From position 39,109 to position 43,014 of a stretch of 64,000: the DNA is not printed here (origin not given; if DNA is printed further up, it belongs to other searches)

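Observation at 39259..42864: PolC replicase with no intrinsic 3'-5' proofreading exonuclease domain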

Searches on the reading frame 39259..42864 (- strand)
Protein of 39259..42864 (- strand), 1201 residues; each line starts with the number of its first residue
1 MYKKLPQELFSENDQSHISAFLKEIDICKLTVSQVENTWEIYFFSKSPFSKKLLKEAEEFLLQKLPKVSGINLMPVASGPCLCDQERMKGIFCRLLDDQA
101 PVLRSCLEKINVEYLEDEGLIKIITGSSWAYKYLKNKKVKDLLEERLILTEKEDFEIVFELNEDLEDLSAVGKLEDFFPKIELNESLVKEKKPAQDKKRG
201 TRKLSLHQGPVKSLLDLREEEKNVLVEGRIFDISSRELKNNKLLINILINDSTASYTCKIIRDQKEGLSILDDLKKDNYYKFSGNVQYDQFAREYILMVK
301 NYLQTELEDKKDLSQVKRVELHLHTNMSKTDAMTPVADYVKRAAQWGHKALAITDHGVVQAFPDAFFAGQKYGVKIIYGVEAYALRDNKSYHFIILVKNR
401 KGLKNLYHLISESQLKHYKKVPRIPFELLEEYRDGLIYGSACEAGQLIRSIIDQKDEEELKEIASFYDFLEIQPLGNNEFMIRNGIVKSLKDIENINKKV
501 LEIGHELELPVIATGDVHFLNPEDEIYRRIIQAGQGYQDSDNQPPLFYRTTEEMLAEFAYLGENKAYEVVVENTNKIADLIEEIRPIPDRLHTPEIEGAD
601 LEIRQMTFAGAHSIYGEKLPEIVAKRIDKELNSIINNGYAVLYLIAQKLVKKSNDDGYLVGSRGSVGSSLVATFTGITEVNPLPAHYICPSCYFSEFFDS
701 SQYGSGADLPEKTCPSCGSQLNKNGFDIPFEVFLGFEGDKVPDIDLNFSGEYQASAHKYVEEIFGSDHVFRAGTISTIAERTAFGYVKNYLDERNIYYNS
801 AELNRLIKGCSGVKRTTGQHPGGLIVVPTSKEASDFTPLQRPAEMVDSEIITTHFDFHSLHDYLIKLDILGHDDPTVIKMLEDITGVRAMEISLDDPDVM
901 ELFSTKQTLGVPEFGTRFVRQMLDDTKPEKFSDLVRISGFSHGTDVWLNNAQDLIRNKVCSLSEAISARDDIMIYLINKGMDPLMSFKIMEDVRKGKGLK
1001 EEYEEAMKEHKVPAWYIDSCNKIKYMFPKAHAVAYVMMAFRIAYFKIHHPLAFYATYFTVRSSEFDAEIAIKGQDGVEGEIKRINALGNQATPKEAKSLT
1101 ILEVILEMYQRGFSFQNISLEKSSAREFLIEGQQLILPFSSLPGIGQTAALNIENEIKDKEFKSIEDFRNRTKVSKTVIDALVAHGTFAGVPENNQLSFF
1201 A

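Call 3: search_protein_families(library=pfam, proteins=[window:39259-42864:-], max_evalue=1)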
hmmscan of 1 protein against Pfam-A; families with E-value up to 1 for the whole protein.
window:39259-42864:- (1201 aa): 10 families
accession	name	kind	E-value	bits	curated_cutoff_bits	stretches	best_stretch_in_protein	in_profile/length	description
PF07733.18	DNA_pol3_alpha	-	2.1e-59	201.7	23.9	2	603-791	3-151/260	Bacterial DNA polymerase III alpha NTPase domain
PF02811.25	PHP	-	3.8e-34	118.8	26.4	1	320-467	1-148/164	PHP domain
PF17657.6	DNA_pol3_finger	-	2.6e-28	98.9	22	1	874-1009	1-164/166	Bacterial DNA polymerase III alpha subunit finger domain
PF14579.12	HHH_6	-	2e-11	44.4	25.6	1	1123-1194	11-86/90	Helix-hairpin-helix motif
PF14480.11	DNA_pol3_a_NI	-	1.8e-05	25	22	1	18-67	15-64/72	DNA polymerase III polC-type N-terminus I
PF04919.18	DUF655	-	0.012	16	22.2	1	1141-1183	120-162/181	Protein of unknown function (DUF655)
PF14149.11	YhfH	-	0.056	13.7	27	1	709-722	11-24/37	YhfH-like protein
PF01257.25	2Fe-2S_thioredx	-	0.067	13.5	24.8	0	458-500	46-88/145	Thioredoxin-like [2Fe-2S] ferredoxin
PF00301.25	Rubredoxin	-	0.18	12.3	23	0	678-693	26-41/47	Rubredoxin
PF09723.15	Zn_ribbon_8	-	0.25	11.8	34.4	1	687-723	6-39/41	Zinc ribbon domain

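Call 4: search_protein_families(library=ncbifam, proteins=[window:39259-42864:-], max_evalue=0.01)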
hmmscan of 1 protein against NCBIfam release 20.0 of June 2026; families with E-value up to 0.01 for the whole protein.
window:39259-42864:- (1201 aa): 19 families
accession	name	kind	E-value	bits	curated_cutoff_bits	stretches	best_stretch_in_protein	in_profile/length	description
NF001688.0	PRK00448.1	equivalog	0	1531.5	873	2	387-1200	611-1444/1445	PolC-type DNA polymerase III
TIGR01405.1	polC_Gram_pos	equivalog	0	1387.5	1043.45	2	388-1200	378-1211/1211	DNA polymerase III subunit alpha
TIGR00594.1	polc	superfamily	1.1e-76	258.7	434.35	4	319-686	2-384/1022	DNA polymerase III subunit alpha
NF005298.0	PRK06826.1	equivalog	4.1e-74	250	1260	4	318-683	5-379/1151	DNA polymerase III subunit alpha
NF004226.0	PRK05673.1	equivalog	9.5e-72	242.3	1002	3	317-684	5-385/1146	DNA polymerase III subunit alpha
NF005377.0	PRK06920.1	equivalog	5.7e-51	173.4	1806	3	317-685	2-366/1108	DNA polymerase III subunit alpha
NF004225.0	PRK05672.1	subfamily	2.6e-49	168.1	939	3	317-683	5-373/1047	error-prone DNA polymerase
NF005617.0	PRK07374.1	equivalog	2.6e-46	158.1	1653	2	319-684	4-391/1170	DNA polymerase III subunit alpha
NF007079.0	PRK09532.1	equivalog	2.8e-38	131.7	1525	1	319-683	4-388/876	DNA polymerase III subunit alpha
NF005582.0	PRK07279.1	equivalog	7.2e-35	120.3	1279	5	808-938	436-566/1033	DNA polymerase III subunit alpha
NF005516.0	PRK07135.1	equivalog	7e-32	110.5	1084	5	317-415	3-97/974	DNA polymerase III DnaE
NF041577.1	nside_bi_sphtase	equivalog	8.5e-08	31.7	400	1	318-394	3-77/276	3',5'-nucleoside bisphosphate phosphatase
NF047791.1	RNaseRnm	equivalog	1.3e-06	27.9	375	1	319-416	3-99/275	RNase RNM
NF005928.0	PRK07945.1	equivalog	1.3e-05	24.8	250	1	295-357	76-136/337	PHP domain-containing protein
NF006702.0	PRK09248.1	domain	4.3e-05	23.1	264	1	318-382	4-75/246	PHP domain-containing protein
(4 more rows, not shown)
